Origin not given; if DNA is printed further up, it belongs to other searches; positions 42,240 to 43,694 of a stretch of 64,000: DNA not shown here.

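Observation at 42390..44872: Catalytically degenerate cyclase-homology domain fused to TPR-like repeats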

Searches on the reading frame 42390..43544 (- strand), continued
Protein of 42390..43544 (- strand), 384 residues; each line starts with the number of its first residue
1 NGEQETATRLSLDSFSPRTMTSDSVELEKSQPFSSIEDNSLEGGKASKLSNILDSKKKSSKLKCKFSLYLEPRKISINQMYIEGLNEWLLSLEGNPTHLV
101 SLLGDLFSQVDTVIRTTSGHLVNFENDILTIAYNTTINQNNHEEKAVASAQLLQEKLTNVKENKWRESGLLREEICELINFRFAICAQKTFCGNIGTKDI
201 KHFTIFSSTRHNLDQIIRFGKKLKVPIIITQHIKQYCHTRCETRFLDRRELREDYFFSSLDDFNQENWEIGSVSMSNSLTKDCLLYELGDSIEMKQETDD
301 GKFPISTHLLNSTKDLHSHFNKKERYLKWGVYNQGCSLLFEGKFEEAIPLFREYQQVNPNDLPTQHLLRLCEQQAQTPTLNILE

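Call 30: search_solved_structures(query=A2, max_evalue=1, show_alignments=4)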
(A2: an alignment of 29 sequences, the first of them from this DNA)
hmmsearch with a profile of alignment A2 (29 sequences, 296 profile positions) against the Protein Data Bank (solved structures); distinct sequences matched with E-value up to 1: 29.
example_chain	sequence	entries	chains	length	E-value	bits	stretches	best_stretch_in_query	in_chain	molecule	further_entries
3r5g_A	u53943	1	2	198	1.4e-10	44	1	14-186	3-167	CyaB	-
2w01_A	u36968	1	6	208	7.4e-10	41.6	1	17-155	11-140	ADENYLATE CYCLASE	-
6fht_A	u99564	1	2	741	7.7e-09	38.3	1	16-155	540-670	Bacteriophytochrome,Adenylate cyclase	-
1wc1_A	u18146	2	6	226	1.1e-06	31.3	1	14-164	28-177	ADENYLATE CYCLASE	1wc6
1wc0_A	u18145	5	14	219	2e-06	30.4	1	17-164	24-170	ADENYLATE CYCLASE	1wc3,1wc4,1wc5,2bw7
5x4t_A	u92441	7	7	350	4e-06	29.4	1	28-203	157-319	Photoactivated adenylyl cyclase | Family 3 adenylate cyclase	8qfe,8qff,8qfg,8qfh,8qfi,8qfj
9f1z_A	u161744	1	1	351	4.1e-06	29.4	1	28-203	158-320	Family 3 adenylate cyclase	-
5x4u_A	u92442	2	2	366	4.5e-06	29.2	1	28-203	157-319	Photoactivated adenylyl cyclase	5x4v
4yus_A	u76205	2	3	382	5.1e-06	29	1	28-203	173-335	Family 3 adenylate cyclase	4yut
9f1w_A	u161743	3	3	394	5.5e-06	28.9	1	28-203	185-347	Family 3 adenylate cyclase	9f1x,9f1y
5mbg_A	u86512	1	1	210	0.0016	20.9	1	30-212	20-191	Beta subunit of photoactivated adenylyl cyclase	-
1cjk_A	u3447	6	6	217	0.002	20.6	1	8-145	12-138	ADENYLATE CYCLASE, TYPE V | TYPE V ADENYLYL CYCLASE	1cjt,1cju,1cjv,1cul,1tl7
1azs_A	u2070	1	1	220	0.002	20.5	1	8-145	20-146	VC1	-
1cs4_A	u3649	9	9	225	0.002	20.5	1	8-145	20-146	TYPE V ADENYLATE CYCLASE | Adenylate cyclase, type V | Adenylate cyclase type 5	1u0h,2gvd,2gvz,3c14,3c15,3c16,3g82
5mbk_A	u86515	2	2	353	0.0063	18.9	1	30-210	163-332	Beta subunit of photoactivated adenylyl cyclase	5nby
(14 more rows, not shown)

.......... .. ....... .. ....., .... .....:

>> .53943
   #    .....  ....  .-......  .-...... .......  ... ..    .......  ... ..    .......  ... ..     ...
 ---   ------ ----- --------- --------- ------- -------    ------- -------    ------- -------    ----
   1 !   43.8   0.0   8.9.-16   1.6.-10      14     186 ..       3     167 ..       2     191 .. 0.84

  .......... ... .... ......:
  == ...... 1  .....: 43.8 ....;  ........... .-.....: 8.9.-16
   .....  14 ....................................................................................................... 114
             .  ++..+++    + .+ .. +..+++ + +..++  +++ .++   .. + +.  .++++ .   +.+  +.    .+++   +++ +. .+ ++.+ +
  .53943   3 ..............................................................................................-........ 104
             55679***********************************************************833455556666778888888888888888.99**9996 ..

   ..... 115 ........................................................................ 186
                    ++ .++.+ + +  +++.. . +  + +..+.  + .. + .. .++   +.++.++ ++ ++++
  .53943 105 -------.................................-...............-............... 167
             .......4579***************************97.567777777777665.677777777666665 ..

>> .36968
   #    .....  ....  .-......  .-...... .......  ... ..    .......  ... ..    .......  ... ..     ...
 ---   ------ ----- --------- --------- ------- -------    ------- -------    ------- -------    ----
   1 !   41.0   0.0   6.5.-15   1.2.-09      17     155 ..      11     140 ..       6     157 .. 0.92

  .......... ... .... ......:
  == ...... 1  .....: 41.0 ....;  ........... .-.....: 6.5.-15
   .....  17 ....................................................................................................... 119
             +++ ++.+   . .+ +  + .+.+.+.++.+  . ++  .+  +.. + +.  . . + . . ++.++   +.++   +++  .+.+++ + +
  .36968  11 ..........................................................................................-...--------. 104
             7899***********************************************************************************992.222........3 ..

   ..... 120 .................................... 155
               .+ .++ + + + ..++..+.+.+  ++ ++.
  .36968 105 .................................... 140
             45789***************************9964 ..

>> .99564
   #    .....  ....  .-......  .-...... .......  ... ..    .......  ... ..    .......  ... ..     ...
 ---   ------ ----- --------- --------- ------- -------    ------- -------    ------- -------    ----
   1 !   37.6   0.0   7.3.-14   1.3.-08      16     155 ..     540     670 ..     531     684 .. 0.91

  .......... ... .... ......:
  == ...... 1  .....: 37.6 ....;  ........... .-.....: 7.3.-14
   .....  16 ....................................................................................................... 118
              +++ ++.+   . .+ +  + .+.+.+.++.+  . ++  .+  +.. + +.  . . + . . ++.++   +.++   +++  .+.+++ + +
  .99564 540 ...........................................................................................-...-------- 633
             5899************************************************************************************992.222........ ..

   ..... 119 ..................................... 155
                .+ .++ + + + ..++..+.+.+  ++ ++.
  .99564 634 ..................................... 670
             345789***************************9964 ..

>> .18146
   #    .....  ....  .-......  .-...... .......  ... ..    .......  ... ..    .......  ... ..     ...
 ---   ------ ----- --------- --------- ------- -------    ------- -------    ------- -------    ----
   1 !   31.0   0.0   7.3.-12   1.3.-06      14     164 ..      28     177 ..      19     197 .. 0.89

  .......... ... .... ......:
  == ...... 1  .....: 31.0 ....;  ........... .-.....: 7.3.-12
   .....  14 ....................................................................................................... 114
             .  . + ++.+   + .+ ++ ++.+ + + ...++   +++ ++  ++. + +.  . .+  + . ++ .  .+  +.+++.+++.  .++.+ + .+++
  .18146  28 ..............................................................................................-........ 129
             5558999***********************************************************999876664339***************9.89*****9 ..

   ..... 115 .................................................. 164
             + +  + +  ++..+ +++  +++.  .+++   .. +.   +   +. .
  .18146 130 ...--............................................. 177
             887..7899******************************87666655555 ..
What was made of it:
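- Checked: Family profile against CyaB 3r5g, E=1.4e-10 (call 30). The CyaB alignment instead puts the near-invariant family Asn212 on the canonical Asn (call 30).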

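Call 32: search_protein_families(library=pfam, proteins=[P0006, P0009, P0011, P0008, P0024, P0053, P0064, P0078, P0108, P0047], max_evalue=0.01)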
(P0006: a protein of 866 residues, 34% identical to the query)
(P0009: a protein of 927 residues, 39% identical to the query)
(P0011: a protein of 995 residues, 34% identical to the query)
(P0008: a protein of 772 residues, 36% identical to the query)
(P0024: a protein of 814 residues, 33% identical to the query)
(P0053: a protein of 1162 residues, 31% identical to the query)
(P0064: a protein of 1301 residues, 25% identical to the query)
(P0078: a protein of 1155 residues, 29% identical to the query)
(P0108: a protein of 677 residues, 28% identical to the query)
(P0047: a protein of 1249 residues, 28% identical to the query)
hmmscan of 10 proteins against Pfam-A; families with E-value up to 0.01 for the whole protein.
P0006 (866 aa): 1 family
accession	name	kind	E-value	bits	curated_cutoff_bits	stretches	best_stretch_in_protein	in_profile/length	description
PF00211.25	Guanylate_cyc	-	0.00029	20.9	21.9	1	576-724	8-141/183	Adenylate and Guanylate cyclase catalytic domain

P0009 (927 aa): 0 families

P0011 (995 aa): 0 families

P0008 (772 aa): 0 families

P0024 (814 aa): 1 family
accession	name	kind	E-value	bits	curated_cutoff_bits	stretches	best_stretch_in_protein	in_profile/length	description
PF00211.25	Guanylate_cyc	-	0.0068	16.5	21.9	0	526-694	6-154/183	Adenylate and Guanylate cyclase catalytic domain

P0053 (1162 aa): 7 families
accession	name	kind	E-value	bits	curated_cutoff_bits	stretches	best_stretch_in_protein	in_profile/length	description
PF12796.13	Ank_2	-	9e-32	109.9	27.3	4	106-192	3-86/90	Ankyrin repeats (3 copies)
PF00023.36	Ank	-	3.1e-24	84.1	21.1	1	134-162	4-32/33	Ankyrin repeat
PF13606.12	Ank_3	-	4.4e-21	72.8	22.3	0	316-343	3-29/30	Ankyrin repeat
PF13637.12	Ank_4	-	1.7e-19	69.9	22.7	1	136-184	1-49/50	Ankyrin repeats (many copies)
PF13857.12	Ank_5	-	1.9e-17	63.6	27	3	151-195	1-45/56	Ankyrin repeats (many copies)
PF24521.3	Ank_KRIT1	-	0.0032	17.6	80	0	165-205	85-124/149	KRIT1 ankyrin-repeats domain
PF00069.31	Pkinase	-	0.0075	16.1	31.7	0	195-311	9-111/263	Protein kinase domain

P0064 (1301 aa): 7 families
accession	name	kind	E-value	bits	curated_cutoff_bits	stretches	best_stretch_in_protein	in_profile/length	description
PF12796.13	Ank_2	-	4.7e-31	107.6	27.3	4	456-522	20-83/90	Ankyrin repeats (3 copies)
PF00023.36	Ank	-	1.8e-20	72.3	21.1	1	464-494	1-30/33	Ankyrin repeat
PF13637.12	Ank_4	-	5.1e-19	68.4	22.7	1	453-484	18-49/50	Ankyrin repeats (many copies)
PF13606.12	Ank_3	-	5.7e-18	63.3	22.3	0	464-493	1-29/30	Ankyrin repeat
PF13857.12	Ank_5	-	9.4e-09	35.9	27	0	458-506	9-56/56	Ankyrin repeats (many copies)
PF00211.25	Guanylate_cyc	-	5.9e-07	29.7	21.9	1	1050-1211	7-162/183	Adenylate and Guanylate cyclase catalytic domain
PF25167.1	DUF7829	-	0.00035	20.5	28.6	1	473-546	32-111/224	Domain of unknown function (DUF7829)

P0078 (1155 aa): 6 families
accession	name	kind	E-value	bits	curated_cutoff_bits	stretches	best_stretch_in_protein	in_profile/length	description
PF12796.13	Ank_2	-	2.4e-34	118.2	27.3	5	282-378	1-82/90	Ankyrin repeats (3 copies)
PF13637.12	Ank_4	-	1.2e-19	70.3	22.7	2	282-341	1-49/50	Ankyrin repeats (many copies)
PF00023.36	Ank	-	5.9e-19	67.5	21.1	2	357-384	3-30/33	Ankyrin repeat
PF13606.12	Ank_3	-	4.8e-18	63.6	22.3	1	356-383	2-29/30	Ankyrin repeat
PF13857.12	Ank_5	-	6.7e-14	52.3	27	0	134-180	10-56/56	Ankyrin repeats (many copies)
PF24521.3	Ank_KRIT1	-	0.0017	18.6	80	0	237-346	4-109/149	KRIT1 ankyrin-repeats domain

P0108 (677 aa): 3 families
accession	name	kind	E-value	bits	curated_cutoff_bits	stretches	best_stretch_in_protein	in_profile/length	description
PF02743.24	dCache_1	-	2.9e-17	63.5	45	1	153-304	84-239/240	Cache domain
PF00211.25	Guanylate_cyc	-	2.9e-12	47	21.9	1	421-594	9-176/183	Adenylate and Guanylate cyclase catalytic domain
PF22673.2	MCP-like_PDC_1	-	2.3e-06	28.5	27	1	155-217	50-112/113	Methyl-accepting chemotaxis protein-like, first PDC sensor domain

P0047 (1249 aa): 0 families

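Call 36: predict_structure(alignment_id=A2)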
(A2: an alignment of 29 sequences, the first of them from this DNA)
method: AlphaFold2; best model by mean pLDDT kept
length: 330 residues; sequences in the alignment: 29
mean_pLDDT: 82.8   pTM: 0.80
mean pLDDT of the five models: 82.8, 82.7, 82.5, 82.0, 81.4
residues with pLDDT >= 90: 205; 70-90: 46; 50-70: 22; < 50: 57
segments of 3 or more residues with pLDDT < 50: 1-8, 204-211, 213-223, 247-271, 327-330
pLDDT, mean of each block of 10 residues (from residue 1): 45 79 97 82 90 97 94 96 93 98 96 86 95 93 89 93 98 98 93 92 50 44 74 90 51 42 44 83 96 98 98 97 62
secondary structure, 60 per line:
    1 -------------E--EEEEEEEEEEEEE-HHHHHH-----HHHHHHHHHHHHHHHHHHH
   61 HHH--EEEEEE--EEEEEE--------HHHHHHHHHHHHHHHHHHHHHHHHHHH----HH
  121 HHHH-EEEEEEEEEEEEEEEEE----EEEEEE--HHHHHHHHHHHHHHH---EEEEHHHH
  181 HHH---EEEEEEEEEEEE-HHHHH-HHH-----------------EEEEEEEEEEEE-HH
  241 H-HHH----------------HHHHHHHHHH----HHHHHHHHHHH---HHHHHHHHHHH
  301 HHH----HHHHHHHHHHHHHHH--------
elements in order: E17-29 H31-36 H42-63 E66-71 E74-79 H88-114 H119-124 E126-142 E147-152 H155-169 E173-176 H177-183 E187-198 H200-204 E226-237 H262-271 H276-286 H290-303 H308-322
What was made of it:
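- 43353..43460 (-): Ser/Lys-rich low-complexity linker (aa 29-64). In call 36 only the last ten linker residues (aa 55-64) were modelled, and they have low pLDDT.
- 42585..42656 (-): A 17-aa insertion specific to this gene (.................), followed by 'KDLHSHF' where the family has the near-invariant 'DEWMYEL' helix. Call 36: pLDDT is 42-51 here.
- On Class III nucleotidyl cyclase catalytic domain (CHD, Pfam PF00211) as a fold and superfamily: AF2 model with pLDDT 82.8 and pTM 0.80 (call 36).
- On TPR repeat domain (Pfam TPR_1/TPR_2): The modelled helical hairpin has pLDDT 96-98 (call 36).
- Checked: Model pLDDT over these helices is 96-98 (call 36).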

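Call 37: search_protein_families(library=pfam, proteins=[P0012, P0013, P0017, P0022, P0025, P0028, P0029, P0031, P0032, P0034], max_evalue=0.01)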
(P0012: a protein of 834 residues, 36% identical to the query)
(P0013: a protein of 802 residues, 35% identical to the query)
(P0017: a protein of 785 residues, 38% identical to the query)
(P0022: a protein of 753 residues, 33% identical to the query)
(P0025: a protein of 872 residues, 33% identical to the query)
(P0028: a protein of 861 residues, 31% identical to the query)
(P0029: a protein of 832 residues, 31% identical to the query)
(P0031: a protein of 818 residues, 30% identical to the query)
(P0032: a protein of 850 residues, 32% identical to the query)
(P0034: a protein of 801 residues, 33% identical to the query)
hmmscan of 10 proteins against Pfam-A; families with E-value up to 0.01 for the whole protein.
P0012 (834 aa): 0 families

P0013 (802 aa): 0 families

P0017 (785 aa): 1 family
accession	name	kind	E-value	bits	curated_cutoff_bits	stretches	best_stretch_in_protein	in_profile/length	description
PF05053.19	Menin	-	0.004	16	23.6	1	486-588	538-632/678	Menin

P0022 (753 aa): 3 families
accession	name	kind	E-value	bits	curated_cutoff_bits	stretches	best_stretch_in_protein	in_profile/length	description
PF08376.15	NIT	-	1.1e-30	108.2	24.9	1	107-348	1-234/239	Nitrate and nitrite sensing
PF21138.3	SMUBP-2_HCS1_1B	-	0.0043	17.3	27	0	492-556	63-125/129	Helicase SMUBP-2/HCS1, 1B domain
PF00211.25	Guanylate_cyc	-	0.0052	16.8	21.9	0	481-618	6-129/183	Adenylate and Guanylate cyclase catalytic domain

P0025 (872 aa): 0 families

P0028 (861 aa): 1 family
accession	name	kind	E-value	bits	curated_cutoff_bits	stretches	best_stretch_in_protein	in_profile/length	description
PF15405.12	PH_5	-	0.0099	16.4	30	0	475-530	40-92/135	Pleckstrin homology domain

P0029 (832 aa): 0 families

P0031 (818 aa): 2 families
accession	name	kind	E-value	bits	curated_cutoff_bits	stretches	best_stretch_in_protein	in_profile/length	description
PF08376.15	NIT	-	5.7e-13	50.2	24.9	1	135-410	1-230/239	Nitrate and nitrite sensing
PF00211.25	Guanylate_cyc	-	0.00054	20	21.9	1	555-734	8-172/183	Adenylate and Guanylate cyclase catalytic domain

P0032 (850 aa): 0 families

P0034 (801 aa): 0 families
